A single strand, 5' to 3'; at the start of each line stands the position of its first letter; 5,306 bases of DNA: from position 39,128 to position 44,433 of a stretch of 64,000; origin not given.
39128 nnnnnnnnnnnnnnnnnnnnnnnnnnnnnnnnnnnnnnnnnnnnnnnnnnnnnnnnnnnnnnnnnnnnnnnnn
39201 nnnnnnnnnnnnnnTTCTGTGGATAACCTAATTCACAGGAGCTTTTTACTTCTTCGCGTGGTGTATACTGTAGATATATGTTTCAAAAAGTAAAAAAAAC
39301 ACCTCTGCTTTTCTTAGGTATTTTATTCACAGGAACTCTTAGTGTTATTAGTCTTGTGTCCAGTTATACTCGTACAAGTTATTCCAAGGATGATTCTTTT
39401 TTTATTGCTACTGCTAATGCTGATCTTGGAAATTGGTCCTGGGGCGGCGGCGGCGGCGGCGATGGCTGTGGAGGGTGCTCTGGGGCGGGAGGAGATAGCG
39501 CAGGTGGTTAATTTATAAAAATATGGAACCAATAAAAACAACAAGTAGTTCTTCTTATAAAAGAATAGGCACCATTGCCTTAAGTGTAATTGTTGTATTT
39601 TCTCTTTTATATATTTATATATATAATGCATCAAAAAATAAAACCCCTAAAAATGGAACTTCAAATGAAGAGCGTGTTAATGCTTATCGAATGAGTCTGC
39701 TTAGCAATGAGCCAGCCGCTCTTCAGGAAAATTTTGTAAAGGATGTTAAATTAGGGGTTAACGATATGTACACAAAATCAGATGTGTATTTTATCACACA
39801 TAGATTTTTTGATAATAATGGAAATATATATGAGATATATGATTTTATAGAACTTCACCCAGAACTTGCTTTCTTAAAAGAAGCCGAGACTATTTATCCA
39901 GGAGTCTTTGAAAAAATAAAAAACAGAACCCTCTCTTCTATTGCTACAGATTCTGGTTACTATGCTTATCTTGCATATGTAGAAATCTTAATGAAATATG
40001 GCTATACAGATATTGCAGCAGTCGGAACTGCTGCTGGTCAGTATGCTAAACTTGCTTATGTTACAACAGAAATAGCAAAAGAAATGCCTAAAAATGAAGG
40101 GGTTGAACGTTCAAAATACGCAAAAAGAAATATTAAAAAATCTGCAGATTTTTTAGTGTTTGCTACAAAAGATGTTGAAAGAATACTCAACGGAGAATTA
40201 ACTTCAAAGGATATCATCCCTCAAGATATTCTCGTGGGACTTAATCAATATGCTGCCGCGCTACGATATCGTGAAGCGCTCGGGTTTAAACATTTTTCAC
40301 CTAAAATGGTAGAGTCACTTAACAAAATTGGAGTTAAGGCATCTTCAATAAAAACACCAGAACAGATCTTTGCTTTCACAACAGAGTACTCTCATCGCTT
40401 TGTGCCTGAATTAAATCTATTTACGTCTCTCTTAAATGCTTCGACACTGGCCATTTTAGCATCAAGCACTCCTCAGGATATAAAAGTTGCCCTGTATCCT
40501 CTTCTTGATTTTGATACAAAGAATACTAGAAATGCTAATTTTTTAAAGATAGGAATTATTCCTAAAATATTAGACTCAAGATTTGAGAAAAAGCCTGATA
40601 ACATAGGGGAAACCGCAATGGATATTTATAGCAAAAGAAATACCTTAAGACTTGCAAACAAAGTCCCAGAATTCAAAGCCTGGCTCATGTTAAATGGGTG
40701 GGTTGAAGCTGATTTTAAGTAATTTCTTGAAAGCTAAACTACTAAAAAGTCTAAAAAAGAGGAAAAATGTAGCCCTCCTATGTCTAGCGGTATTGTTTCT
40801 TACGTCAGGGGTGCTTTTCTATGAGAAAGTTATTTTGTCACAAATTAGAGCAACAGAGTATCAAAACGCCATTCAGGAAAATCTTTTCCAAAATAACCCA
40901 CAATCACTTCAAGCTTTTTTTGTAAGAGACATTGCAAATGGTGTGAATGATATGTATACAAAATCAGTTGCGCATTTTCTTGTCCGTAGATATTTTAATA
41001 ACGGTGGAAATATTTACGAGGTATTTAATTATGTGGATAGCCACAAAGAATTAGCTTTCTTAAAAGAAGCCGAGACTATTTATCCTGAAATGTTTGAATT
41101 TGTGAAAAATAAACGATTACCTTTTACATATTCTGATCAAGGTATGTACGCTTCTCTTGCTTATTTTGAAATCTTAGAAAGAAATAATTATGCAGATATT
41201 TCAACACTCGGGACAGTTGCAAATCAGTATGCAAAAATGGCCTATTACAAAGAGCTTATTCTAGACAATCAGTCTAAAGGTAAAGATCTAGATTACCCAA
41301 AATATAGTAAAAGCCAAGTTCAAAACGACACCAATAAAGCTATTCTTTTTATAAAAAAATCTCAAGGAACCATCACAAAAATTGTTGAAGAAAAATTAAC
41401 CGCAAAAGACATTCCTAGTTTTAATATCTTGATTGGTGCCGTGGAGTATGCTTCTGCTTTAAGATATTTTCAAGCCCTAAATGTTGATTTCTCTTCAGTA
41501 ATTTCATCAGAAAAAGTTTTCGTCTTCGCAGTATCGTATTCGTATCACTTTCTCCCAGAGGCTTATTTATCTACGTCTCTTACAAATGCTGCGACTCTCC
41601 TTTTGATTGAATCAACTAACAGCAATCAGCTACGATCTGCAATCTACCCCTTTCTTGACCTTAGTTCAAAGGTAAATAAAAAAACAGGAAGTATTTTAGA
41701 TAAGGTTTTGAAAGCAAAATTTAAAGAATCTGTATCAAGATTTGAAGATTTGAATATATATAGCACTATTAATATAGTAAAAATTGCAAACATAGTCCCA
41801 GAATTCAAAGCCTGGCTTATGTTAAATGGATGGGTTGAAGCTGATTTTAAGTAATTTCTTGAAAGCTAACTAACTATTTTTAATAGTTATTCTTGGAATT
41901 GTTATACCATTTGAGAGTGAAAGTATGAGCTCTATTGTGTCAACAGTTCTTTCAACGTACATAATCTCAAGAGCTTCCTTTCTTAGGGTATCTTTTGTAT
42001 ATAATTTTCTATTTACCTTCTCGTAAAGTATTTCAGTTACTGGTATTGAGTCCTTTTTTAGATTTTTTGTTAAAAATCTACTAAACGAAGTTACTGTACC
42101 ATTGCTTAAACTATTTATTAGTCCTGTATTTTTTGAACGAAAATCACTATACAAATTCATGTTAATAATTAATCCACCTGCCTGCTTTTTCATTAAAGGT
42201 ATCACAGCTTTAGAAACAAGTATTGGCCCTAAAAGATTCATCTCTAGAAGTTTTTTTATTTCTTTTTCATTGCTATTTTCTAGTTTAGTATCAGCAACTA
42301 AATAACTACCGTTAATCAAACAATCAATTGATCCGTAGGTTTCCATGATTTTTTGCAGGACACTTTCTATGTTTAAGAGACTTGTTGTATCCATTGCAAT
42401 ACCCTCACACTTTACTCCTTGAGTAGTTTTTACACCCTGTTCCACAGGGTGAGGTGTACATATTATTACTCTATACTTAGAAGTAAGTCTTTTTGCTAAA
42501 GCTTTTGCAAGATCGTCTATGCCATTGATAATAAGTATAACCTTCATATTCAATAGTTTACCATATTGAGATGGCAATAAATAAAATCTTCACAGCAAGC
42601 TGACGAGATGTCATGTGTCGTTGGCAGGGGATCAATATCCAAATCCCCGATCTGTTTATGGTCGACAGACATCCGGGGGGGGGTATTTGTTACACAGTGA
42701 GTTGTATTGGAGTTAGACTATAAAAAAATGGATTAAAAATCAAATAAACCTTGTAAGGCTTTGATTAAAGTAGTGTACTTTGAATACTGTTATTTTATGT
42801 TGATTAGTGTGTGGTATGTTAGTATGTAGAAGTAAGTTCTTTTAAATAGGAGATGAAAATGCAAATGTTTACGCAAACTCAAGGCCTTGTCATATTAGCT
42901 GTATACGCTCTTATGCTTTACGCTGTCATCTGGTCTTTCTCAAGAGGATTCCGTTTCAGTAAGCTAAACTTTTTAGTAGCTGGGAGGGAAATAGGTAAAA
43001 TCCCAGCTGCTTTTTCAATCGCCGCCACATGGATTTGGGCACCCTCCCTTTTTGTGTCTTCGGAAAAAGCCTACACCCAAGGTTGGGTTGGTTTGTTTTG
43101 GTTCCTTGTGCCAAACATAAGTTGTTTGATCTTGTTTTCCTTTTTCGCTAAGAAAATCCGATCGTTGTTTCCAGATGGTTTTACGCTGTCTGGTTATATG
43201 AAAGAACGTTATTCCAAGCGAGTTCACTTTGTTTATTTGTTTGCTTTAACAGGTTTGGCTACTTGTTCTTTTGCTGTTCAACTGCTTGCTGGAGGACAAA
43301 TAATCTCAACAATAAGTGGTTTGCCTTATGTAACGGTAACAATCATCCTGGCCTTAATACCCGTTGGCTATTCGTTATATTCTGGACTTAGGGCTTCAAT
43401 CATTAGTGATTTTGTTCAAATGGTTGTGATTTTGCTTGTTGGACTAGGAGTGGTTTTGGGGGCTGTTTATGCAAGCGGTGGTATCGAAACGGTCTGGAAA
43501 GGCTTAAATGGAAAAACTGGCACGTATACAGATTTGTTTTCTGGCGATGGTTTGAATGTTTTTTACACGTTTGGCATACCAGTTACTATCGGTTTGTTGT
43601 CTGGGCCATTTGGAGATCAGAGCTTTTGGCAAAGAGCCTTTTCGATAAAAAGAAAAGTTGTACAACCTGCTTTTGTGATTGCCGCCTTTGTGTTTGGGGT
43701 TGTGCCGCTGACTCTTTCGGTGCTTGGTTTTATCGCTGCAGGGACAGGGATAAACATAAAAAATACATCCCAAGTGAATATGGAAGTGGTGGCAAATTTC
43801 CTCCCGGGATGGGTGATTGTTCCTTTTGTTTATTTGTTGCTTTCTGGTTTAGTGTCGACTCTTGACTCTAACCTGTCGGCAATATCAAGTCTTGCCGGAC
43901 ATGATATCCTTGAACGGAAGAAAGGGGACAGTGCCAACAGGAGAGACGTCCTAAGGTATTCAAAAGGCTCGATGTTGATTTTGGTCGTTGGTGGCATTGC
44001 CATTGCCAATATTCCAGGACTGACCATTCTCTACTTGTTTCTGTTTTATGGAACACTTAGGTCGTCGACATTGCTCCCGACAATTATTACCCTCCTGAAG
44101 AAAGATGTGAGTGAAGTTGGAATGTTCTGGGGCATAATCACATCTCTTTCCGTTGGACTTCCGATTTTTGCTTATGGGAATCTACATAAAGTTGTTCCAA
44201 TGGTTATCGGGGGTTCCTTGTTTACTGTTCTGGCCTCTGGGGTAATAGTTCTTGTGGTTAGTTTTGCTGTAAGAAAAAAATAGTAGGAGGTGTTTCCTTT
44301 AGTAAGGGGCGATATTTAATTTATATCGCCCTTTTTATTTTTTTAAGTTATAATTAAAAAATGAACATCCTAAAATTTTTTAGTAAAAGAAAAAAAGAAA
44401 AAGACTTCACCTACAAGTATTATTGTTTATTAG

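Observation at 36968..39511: TOMM (thiazole/oxazole-modified microcin)-like biosynthetic cluster with a microcin B17-like precursor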

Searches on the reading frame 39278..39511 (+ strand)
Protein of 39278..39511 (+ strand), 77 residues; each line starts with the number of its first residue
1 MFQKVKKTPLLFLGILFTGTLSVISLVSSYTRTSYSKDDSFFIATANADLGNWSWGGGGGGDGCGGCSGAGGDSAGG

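Call 3: search_protein_families(library=pfam, proteins=[window:39278-39511:+], max_evalue=0.01)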
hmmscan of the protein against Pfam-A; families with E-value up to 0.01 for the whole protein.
window:39278-39511:+ (77 aa): 0 families

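Call 4: search_protein_families(library=ncbifam, proteins=[window:39278-39511:+], max_evalue=0.01)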
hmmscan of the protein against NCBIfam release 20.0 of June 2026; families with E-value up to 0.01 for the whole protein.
window:39278-39511:+ (77 aa): 0 families

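Call 14: find_homologous_proteins(query=window:39278-39511:+, max_evalue=10)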
Query window:39278-39511:+ (77 aa): 2 proteins with E <= 10 among 3 candidates.
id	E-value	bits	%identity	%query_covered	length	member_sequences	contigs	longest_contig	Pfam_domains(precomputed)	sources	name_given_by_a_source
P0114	7.9e-43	162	100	100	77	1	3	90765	-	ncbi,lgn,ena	-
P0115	1.7e-11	62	39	73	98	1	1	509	-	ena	-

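Call 34: search_protein_families(library=padloc, proteins=[window:39278-39511:+], max_evalue=0.01)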
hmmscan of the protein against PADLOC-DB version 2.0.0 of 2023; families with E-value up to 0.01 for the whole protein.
window:39278-39511:+ (77 aa): 0 families

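Call 61: search_protein_representatives(protein=P0114)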
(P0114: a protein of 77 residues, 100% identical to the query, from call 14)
Query: 77 residues. Proteins with E-value up to 0.001 (for the whole library): 25; up to 1e-10: 8; up to 1e-30: 1. The best 25 are listed.
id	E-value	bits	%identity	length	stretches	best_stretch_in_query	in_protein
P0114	2.5e-43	161.6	100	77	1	1-77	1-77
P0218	1.1e-15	73.5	64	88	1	1-72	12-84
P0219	3.2e-14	68.9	63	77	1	1-77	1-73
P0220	4.2e-13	65.3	49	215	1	1-76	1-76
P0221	1.3e-12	63.7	54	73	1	1-74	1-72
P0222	4.5e-11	58.8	52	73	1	1-72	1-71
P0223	6.8e-11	58.3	45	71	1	3-72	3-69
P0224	9.7e-11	57.8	49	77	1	1-74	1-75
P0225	2.3e-10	56.6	48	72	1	1-73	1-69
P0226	4.0e-10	55.8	52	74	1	3-70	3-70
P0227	3.2e-09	52.9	52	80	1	1-74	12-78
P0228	1.6e-08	50.7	44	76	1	1-74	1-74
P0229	2.1e-08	50.3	54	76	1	2-75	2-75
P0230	3.9e-08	49.5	41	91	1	2-72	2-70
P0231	1.0e-07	48.2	51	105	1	1-77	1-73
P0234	9.5e-07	45.1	45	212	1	1-69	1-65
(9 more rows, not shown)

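Call 72: find_encoding_contigs(protein=P0220, flank=6000, max_places=3)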
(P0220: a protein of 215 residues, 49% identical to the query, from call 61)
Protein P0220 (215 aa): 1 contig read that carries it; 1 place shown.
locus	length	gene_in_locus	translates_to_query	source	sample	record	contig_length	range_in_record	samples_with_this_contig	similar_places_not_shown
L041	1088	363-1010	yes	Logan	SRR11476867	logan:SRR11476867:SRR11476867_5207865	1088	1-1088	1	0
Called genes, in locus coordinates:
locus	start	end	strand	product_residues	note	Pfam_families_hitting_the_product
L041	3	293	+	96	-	?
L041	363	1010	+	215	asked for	PF01079:Hint (weak), PF07591:PT-HINT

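Call 74: search_protein_families(library=pfam, proteins=[P0220, P0234], max_evalue=0.01)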
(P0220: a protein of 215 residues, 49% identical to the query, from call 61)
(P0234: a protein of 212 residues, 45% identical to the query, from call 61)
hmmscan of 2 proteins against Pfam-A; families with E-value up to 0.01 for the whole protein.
P0220 (215 aa): 4 families
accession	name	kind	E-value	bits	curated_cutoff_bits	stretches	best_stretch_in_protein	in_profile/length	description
PF07591.16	PT-HINT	-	1.7e-11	45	27.7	1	79-213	2-137/137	Pretoxin HINT domain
PF01079.26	Hint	-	7.1e-07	29.5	29.7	1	69-176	10-121/213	Hint module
PF13403.11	Hint_2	-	0.0002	22.2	28.4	1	72-109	2-39/147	Hint domain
PF14890.11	Intein_splicing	-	0.0095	16.2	35.8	0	180-212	123-155/155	Intein splicing domain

P0234 (212 aa): 4 families
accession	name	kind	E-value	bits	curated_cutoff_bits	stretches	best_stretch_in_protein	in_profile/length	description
PF07591.16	PT-HINT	-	3.3e-15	57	27.7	1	73-210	1-129/137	Pretoxin HINT domain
PF01079.26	Hint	-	8.4e-08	32.5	29.7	1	65-171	11-117/213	Hint module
PF13403.11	Hint_2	-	1.5e-05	25.8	28.4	1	67-127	2-62/147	Hint domain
PF14890.11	Intein_splicing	-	0.0032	17.7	35.8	0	178-210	123-155/155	Intein splicing domain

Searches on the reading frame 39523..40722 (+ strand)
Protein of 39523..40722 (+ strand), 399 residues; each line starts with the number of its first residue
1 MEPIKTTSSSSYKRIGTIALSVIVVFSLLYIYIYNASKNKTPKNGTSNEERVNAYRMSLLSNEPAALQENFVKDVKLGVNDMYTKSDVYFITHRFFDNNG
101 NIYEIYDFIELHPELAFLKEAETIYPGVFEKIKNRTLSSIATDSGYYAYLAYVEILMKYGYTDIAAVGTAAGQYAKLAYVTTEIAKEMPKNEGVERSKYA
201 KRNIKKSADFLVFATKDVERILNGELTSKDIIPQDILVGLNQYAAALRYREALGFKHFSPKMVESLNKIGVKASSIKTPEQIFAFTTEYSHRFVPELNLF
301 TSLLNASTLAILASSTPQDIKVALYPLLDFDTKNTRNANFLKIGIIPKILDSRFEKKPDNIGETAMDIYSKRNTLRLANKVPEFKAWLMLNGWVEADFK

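Call 3: search_protein_families(library=pfam, proteins=[window:39523-40722:+], max_evalue=0.01)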
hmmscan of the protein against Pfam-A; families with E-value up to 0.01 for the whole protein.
window:39523-40722:+ (399 aa): 0 families

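Call 4: search_protein_families(library=ncbifam, proteins=[window:39523-40722:+], max_evalue=0.01)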
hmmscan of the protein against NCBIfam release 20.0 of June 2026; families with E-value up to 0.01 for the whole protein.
window:39523-40722:+ (399 aa): 0 families

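Call 30: find_homologous_proteins(query=window:39523-40722:+)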
Query window:39523-40722:+ (399 aa): 102 proteins with E <= 0.001 among 4067 candidates.
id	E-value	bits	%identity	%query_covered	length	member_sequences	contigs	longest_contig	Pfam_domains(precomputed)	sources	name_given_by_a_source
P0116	3.4e-258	873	100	100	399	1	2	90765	-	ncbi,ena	-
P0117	3.1e-126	439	60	87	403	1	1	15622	-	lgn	-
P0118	3.0e-124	433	58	88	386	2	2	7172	-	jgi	jgi:hypothetical protein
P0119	3.6e-122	426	54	96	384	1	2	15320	-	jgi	jgi:hypothetical protein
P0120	4.8e-121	422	54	100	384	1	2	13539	-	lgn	-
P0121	7.4e-121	422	56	99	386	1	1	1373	-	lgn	-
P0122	2.5e-120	420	60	87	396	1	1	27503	-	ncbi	ncbi:MAG: hypothetical protein ACEQSB_03450 [Undibacterium sp.]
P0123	3.8e-120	419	57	88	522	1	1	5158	-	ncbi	-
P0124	1.4e-119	417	53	98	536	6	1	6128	-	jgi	jgi:hypothetical protein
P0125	4.1e-119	416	55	92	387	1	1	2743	-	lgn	-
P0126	3.6e-118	413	55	92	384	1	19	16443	-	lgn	-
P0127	1.4e-117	411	57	88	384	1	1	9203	-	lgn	-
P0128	4.0e-117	409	53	97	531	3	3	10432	-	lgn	-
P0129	4.8e-117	409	58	87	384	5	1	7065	-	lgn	-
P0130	5.2e-117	409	57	87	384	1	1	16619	-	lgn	-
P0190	4.6e-76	274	42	96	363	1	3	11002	-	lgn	-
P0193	1.3e-73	266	42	88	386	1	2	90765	-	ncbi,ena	-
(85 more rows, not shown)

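Call 34: search_protein_families(library=padloc, proteins=[window:39523-40722:+], max_evalue=0.01)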
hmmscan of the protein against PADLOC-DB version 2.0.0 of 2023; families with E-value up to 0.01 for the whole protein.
window:39523-40722:+ (399 aa): 0 families

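Call 43: predict_structure(alignment_id=A3)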
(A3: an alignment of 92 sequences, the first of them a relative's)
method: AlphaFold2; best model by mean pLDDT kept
length: 399 residues; sequences in the alignment: 92
mean_pLDDT: 93.1   pTM: 0.87
mean pLDDT of the five models: 93.1, 92.2, 92.2, 92.1, 91.2
residues with pLDDT >= 90: 334; 70-90: 44; 50-70: 15; < 50: 6
segments of 3 or more residues with pLDDT < 50: 1-3
pLDDT, mean of each block of 10 residues (from residue 1): 50 81 93 72 72 91 95 97 97 95 98 98 98 97 96 98 98 98 96 95 97 97 97 98 98 93 94 92 98 95 98 98 98 86 90 95 92 98 98 97
secondary structure, 60 per line:
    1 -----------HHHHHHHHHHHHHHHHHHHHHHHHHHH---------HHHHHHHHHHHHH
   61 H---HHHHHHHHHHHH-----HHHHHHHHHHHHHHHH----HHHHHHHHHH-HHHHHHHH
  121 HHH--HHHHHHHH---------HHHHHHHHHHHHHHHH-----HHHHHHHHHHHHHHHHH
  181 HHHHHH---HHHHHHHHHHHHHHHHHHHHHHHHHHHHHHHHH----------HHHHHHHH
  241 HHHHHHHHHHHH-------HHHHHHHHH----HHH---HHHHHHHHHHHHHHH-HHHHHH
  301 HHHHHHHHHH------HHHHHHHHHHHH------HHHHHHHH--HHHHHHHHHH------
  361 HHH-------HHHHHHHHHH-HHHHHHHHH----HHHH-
elements in order: H12-38 H48-61 H65-76 H82-97 H102-111 H113-123 H126-133 H143-158 H164-186 H190-222 H233-252 H260-268 H279-293 H295-310 H317-328 H335-342 H345-354 H371-380 H382-390 H395-398

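Call 47: find_encoding_contigs(protein=P0190, flank=10000, max_places=3)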
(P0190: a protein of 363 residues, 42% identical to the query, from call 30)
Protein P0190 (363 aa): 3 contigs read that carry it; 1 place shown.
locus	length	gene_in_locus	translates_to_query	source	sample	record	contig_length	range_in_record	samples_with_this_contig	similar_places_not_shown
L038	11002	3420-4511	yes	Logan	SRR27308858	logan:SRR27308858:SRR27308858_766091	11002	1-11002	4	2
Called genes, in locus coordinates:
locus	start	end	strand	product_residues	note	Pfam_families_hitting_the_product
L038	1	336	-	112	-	?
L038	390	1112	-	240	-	PF13181:TPR_8 (faint), PF13432:TPR_16 (faint), PF14559:TPR_19 (faint), PF00515:TPR_1 (faint), PF07719:TPR_2 (faint), PF13431:TPR_17 (faint)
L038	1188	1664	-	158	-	-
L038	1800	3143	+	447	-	PF02624:YcaO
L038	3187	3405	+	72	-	-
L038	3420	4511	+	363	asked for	-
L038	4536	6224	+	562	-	PF00156:Pribosyltran (weak), PF13360:PQQ_2, PF13570:Beta-prop_ACSF4, PF25174:Beta-prop_THOC3 (weak), PF13360:PQQ_2, PF13570:Beta-prop_ACSF4, PF25175:Beta-prop_WDR5, PF23414:Beta-prop_EML_2, +5 more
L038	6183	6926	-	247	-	-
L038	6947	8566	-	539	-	PF01565:FAD_binding_4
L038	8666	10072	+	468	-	PF21760:SecD_1st, PF22599:SecDF_P1_head, PF02355:SecD_SecF_C (faint)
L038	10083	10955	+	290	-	PF07549:Sec_GG (weak), PF02355:SecD_SecF_C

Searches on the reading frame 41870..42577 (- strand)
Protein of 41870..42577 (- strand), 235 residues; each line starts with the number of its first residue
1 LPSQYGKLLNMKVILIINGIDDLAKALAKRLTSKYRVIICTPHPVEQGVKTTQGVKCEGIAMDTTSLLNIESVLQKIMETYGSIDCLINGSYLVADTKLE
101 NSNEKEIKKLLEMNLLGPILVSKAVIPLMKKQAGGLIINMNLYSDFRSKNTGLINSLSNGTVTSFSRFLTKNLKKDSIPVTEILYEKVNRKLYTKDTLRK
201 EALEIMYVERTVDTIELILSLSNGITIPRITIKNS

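Call 3: search_protein_families(library=pfam, proteins=[window:41870-42577:-], max_evalue=0.01)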
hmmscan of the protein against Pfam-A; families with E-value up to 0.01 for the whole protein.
window:41870-42577:- (235 aa): 3 families
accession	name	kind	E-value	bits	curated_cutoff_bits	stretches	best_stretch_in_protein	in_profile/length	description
PF00106.31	adh_short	-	3.4e-21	76.1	26.6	1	12-183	1-177/195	short chain dehydrogenase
PF13561.12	adh_short_C2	-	2.5e-13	50.6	27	1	24-184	9-172/236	Enoyl-(Acyl carrier protein) reductase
PF08643.16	DUF1776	-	4.8e-05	23.3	25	1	99-183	108-194/294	Fungal family of unknown function (DUF1776)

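Call 4: search_protein_families(library=ncbifam, proteins=[window:41870-42577:-], max_evalue=0.01)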
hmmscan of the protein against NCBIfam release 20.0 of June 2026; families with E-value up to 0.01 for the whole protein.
window:41870-42577:- (235 aa): 169 families (the best 25 are shown)
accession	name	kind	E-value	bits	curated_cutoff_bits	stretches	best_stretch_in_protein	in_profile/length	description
NF005672.0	PRK07454.1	equivalog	1.9e-18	66.5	234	1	51-200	51-200/241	SDR family oxidoreductase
NF004824.0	PRK06180.1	subfamily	4e-17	62.3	298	1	12-183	5-178/279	oxidoreductase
NF004791.0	PRK06138.1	equivalog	2.3e-16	59.9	312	1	9-197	3-195/252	SDR family oxidoreductase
NF005806.0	PRK07666.1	equivalog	3.3e-16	59.3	286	1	47-227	49-229/239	3-ketoacyl-ACP reductase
NF049977.1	KDhSphingRedKdsR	equivalog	5.4e-15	55.5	400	1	11-179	3-167/267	3-ketodihydrosphingosine reductase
NF005559.1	PRK07231.1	subfamily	8.3e-15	54.9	215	1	12-193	5-191/249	glucose 1-dehydrogenase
NF004823.0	PRK06179.1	subfamily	8.6e-15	54.9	310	1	12-141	6-132/271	oxidoreductase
NF052558.1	MBtsdlDhBudC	equivalog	1.8e-14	54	270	1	10-189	2-183/250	meso-2,3-butanediol dehydrogenase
NF009093.0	PRK12429.1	subfamily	1.9e-14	53.5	258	1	50-141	49-140/259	3-hydroxybutyrate dehydrogenase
NF005067.0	PRK06484.1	equivalog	8.2e-14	51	713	1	11-192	9-195/524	short chain dehydrogenase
NF005488.0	PRK07097.1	equivalog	1.4e-13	50.5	369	1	11-141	10-145/266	gluconate 5-dehydrogenase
NF004713.0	PRK06057.1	equivalog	1.7e-13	50.6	404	1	8-192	6-193/257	3-oxoacyl-ACP reductase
NF005909.0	PRK07890.1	subfamily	2.3e-13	50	258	1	51-183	52-184/260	short chain dehydrogenase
NF009466.0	PRK12826.1-2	subfamily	2.8e-13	49.9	222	1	12-186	4-185/248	3-oxoacyl-ACP reductase FabG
NF005309.0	PRK06841.1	subfamily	3.3e-13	49.7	286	1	9-142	13-148/255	GolD/DthD family dehydrogenase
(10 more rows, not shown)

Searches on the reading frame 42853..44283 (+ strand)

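Call 3: search_protein_families(library=pfam, proteins=[window:42853-44283:+], max_evalue=0.01)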
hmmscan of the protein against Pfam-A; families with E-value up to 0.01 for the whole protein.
window:42853-44283:+ (476 aa): 1 family
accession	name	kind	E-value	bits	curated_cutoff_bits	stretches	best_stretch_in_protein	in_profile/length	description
PF00474.23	SSF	-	4.3e-27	95.4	22.8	1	40-430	1-405/406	Sodium:solute symporter family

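Call 4: search_protein_families(library=ncbifam, proteins=[window:42853-44283:+], max_evalue=0.01)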
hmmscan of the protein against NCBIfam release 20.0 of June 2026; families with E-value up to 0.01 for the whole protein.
window:42853-44283:+ (476 aa): 7 families
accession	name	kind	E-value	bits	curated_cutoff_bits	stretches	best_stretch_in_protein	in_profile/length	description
TIGR00813.1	sss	superfamily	7.4e-38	130.7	184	1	40-431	1-411/411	sodium/solute symporter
TIGR02119.1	panF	equivalog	9.6e-23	80.9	328.05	1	32-452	28-455/471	sodium/pantothenate symporter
TIGR02121.1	Na_Pro_sym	equivalog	1.2e-13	50.6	515.5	1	12-462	4-466/488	sodium/proline symporter PutP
NF007790.0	PRK10484.1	equivalog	3.2e-10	39.4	401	1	16-458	10-470/527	solute:sodium symporter family transporter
TIGR03648.1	Na_symport_lg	subfamily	7.1e-09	34.6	320.75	2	15-195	4-181/547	VC_2705 family sodium/solute symporter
NF006903.2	PRK09395.1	subfamily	8.2e-05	21.2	750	1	12-205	38-228/552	cation/acetate symporter ActP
NF040963.1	MamI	equivalog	0.0041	16.9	80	1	275-308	24-58/69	magnetosome protein MamI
